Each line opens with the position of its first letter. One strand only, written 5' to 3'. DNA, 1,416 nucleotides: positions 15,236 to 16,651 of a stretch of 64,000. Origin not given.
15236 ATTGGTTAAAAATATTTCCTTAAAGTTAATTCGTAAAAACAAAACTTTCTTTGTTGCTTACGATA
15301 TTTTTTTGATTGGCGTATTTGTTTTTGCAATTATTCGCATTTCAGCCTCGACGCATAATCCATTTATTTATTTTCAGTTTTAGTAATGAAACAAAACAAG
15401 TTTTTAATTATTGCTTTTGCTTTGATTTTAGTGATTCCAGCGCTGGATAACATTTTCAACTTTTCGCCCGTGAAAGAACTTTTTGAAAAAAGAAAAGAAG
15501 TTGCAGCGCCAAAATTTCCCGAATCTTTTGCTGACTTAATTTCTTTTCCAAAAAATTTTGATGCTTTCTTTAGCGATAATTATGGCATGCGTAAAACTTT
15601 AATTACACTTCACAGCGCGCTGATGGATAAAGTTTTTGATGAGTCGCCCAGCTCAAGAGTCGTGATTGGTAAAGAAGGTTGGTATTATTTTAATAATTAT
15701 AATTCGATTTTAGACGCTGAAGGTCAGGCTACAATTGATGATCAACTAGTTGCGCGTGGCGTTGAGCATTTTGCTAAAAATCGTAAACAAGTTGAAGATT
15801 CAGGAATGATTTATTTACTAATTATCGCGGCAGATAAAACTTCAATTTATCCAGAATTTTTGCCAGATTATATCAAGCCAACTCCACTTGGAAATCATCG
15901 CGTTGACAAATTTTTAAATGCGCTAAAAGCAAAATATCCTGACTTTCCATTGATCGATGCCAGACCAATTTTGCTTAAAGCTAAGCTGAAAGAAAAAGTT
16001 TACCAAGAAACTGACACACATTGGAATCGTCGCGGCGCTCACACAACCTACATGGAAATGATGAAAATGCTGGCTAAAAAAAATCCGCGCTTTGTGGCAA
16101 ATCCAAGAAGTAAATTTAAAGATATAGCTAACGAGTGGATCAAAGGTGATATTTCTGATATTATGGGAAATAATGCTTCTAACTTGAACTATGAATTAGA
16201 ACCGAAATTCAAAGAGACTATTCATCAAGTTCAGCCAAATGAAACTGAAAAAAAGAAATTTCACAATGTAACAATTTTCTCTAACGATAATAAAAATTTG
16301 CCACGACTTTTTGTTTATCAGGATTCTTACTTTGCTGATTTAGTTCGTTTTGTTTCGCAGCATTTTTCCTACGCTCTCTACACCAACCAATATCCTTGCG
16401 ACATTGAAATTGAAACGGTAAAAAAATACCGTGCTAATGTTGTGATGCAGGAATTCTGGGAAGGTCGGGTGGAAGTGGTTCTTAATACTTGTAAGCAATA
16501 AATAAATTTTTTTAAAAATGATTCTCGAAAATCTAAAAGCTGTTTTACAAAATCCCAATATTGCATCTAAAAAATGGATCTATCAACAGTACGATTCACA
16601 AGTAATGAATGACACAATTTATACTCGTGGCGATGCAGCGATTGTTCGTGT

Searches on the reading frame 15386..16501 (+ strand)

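Call 32: search_protein_families(library=ncbifam, proteins=[window:15386-16501:+], max_evalue=0.00001)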
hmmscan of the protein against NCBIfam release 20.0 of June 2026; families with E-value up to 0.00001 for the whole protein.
window:15386-16501:+ (371 aa): 0 families

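Call 37: search_protein_families(library=ncbifam, proteins=[window:15386-16501:+], max_evalue=0.001)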
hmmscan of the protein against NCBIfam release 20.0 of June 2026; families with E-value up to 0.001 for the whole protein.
window:15386-16501:+ (371 aa): 0 families

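Call 85: search_protein_families(library=pfam, proteins=[window:15386-16501:+], max_evalue=0.001)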
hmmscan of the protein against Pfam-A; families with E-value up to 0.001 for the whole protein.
window:15386-16501:+ (371 aa): 2 families
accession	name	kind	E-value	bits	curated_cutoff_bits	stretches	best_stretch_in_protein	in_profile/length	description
PF16822.11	ALGX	-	1.1e-18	68.4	26.5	1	92-285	1-184/268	SGNH hydrolase-like domain, acetyltransferase AlgX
PF14286.12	DHHW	-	0.00016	21.5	25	0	197-234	227-264/385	DHHW protein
